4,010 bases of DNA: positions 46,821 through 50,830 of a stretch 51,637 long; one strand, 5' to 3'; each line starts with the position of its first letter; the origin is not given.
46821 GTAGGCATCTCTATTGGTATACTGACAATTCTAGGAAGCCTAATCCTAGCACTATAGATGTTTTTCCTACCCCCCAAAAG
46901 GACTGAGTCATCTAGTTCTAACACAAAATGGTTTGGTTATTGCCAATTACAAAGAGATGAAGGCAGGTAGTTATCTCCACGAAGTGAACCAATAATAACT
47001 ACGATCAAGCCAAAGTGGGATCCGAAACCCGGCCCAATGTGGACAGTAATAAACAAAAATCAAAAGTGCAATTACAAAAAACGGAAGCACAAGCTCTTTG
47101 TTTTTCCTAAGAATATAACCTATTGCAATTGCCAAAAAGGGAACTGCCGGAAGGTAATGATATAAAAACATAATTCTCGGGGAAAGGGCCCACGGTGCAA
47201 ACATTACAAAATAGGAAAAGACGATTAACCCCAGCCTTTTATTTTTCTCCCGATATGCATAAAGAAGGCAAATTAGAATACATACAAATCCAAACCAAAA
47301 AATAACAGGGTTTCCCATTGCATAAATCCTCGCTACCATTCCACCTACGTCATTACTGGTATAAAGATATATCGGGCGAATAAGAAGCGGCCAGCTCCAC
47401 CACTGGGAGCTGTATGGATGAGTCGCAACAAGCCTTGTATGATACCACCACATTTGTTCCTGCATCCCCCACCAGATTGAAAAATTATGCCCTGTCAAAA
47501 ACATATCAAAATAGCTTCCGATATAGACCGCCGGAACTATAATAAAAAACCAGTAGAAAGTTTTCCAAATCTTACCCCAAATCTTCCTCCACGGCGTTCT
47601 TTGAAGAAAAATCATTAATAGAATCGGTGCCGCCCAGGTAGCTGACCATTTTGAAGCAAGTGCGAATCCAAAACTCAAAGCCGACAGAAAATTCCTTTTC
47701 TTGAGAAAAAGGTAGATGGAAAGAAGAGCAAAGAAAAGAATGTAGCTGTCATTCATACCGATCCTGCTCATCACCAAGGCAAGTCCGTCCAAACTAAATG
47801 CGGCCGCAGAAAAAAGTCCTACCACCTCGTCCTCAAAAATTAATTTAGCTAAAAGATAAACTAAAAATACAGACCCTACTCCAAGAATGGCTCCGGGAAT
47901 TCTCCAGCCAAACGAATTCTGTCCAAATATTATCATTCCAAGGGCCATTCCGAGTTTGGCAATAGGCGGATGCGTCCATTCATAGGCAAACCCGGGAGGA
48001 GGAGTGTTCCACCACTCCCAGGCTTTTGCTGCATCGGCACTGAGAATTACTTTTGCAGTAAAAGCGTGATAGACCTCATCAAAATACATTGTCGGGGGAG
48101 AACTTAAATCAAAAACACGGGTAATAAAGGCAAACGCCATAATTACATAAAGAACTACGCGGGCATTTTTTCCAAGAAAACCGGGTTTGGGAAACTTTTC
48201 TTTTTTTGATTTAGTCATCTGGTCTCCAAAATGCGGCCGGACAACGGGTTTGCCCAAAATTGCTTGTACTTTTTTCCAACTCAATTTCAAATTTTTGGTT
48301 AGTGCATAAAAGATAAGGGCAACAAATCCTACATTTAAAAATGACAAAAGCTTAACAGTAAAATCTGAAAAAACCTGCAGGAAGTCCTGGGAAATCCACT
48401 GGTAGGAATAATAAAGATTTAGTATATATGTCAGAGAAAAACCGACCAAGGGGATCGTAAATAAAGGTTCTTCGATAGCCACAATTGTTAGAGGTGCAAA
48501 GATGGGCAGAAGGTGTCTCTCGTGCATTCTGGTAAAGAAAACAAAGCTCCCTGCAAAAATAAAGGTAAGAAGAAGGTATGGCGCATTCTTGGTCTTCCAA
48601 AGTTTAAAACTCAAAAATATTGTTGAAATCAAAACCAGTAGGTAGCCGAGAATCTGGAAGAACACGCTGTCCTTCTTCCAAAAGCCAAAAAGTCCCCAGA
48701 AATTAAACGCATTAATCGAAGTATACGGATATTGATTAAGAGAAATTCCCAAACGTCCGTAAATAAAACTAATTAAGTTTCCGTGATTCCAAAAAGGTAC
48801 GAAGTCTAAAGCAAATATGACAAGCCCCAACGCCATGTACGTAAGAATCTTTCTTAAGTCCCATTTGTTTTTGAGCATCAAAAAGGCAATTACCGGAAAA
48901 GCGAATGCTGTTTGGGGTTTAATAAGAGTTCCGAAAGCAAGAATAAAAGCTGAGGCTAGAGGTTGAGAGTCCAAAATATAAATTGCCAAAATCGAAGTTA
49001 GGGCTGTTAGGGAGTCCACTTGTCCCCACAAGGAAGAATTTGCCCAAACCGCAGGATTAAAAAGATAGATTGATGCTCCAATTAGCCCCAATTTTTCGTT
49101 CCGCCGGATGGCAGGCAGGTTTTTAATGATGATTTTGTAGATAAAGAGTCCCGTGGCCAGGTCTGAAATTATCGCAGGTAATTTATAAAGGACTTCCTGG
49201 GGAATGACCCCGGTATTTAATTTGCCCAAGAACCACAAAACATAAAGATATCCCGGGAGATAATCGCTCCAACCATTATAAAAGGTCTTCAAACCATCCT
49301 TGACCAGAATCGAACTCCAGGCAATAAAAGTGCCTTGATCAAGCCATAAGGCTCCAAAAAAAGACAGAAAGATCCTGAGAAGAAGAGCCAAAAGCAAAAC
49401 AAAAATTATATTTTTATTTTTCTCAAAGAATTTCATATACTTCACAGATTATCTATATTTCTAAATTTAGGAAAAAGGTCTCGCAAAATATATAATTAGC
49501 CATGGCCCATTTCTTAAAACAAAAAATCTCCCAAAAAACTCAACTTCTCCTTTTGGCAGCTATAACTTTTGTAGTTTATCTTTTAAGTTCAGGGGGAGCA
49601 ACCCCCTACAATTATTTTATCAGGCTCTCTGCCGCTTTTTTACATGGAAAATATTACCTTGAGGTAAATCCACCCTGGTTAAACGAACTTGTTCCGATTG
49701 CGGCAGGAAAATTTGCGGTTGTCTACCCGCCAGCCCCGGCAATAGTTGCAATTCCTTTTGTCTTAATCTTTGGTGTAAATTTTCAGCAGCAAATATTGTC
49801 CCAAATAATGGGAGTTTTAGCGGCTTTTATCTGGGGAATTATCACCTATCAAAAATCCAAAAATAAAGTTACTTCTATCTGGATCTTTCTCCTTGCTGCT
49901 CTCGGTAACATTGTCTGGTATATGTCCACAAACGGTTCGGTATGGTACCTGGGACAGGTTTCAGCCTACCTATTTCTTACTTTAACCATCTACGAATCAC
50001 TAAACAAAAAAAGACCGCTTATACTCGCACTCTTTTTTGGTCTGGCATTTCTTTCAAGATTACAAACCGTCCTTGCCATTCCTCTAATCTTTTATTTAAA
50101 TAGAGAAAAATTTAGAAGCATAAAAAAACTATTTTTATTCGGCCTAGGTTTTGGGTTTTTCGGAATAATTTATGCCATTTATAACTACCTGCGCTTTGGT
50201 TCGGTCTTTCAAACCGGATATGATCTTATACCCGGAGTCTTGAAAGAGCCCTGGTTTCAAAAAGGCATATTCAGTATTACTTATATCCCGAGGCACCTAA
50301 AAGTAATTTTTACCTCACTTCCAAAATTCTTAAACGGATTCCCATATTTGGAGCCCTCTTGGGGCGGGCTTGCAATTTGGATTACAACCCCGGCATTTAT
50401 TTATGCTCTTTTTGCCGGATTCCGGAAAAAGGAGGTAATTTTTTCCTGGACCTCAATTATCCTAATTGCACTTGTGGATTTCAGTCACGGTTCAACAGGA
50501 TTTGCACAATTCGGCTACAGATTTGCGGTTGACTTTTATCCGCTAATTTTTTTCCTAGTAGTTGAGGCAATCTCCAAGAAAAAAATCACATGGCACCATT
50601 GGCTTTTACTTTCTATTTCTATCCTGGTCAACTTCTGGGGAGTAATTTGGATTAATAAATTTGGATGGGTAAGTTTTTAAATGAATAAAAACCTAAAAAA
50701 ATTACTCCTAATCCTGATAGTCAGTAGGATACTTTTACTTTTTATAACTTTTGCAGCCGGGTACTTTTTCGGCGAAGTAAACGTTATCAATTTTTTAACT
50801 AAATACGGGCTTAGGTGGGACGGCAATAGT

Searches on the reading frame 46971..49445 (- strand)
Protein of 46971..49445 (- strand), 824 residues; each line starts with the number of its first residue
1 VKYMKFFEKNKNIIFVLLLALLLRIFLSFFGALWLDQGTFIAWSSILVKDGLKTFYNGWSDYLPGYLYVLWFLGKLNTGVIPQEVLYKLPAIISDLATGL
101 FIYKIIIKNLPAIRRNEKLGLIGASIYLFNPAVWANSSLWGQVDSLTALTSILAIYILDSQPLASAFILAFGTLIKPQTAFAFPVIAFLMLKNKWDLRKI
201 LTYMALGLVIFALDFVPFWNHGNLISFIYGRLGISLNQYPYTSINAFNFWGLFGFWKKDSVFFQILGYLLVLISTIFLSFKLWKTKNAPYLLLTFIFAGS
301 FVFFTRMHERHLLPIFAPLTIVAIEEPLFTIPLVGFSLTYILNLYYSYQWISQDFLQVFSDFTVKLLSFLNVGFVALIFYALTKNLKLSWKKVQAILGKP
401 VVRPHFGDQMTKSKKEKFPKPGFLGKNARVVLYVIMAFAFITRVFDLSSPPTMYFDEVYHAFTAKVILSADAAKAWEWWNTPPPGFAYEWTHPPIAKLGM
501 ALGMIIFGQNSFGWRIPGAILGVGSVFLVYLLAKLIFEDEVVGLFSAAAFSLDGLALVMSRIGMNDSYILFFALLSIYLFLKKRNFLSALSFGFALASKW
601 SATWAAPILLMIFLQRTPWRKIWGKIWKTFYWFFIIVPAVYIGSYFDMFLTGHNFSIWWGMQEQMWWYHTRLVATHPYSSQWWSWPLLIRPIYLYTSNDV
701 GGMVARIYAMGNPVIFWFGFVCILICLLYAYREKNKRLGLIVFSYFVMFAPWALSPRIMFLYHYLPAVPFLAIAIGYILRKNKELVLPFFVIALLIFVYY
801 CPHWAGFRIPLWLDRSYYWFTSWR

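Call 3: search_protein_families(library=pfam, proteins=[window:46971-49445:-], max_evalue=1)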
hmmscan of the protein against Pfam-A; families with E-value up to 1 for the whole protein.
window:46971-49445:- (824 aa): 3 families
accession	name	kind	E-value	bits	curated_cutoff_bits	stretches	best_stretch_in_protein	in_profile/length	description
PF16192.10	PMT_4TMC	-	2.3e-19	70.1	32.4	1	656-823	3-202/202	C-terminal four TMM region of protein-O-mannosyltransferase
PF13231.12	PMT_2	-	2.3e-12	47.9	26.1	2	492-636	2-154/160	Dolichyl-phosphate-mannose-protein mannosyltransferase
PF02366.24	PMT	-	7.9e-11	42.4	22.7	1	435-635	3-221/245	Dolichyl-phosphate-mannose-protein mannosyltransferase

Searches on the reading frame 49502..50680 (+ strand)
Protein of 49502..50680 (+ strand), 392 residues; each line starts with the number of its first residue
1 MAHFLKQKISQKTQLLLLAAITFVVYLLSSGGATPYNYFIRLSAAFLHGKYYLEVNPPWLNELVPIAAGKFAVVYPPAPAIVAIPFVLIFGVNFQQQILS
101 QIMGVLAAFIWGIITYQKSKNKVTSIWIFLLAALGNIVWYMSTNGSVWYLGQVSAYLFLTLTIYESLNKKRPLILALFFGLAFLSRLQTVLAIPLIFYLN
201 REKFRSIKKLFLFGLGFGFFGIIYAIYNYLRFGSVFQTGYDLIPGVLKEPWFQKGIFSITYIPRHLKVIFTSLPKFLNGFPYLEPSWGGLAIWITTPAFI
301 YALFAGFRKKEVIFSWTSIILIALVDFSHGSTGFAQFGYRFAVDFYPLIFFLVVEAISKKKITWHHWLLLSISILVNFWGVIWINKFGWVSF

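Call 3: search_protein_families(library=pfam, proteins=[window:49502-50680:+], max_evalue=1)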
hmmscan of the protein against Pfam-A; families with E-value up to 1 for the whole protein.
window:49502-50680:+ (392 aa): 0 families

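Call 8: search_protein_families(library=ncbifam, proteins=[window:49502-50680:+], max_evalue=0.1)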
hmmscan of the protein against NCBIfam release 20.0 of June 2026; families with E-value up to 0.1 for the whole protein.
window:49502-50680:+ (392 aa): 1 family
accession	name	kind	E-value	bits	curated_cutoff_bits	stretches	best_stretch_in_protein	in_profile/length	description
NF047440.1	LA3751_2_3_fam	subfamily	7.7e-10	38.2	200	1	58-381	68-382/460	LA_3751/LA_3752 family putative glycosyltransferase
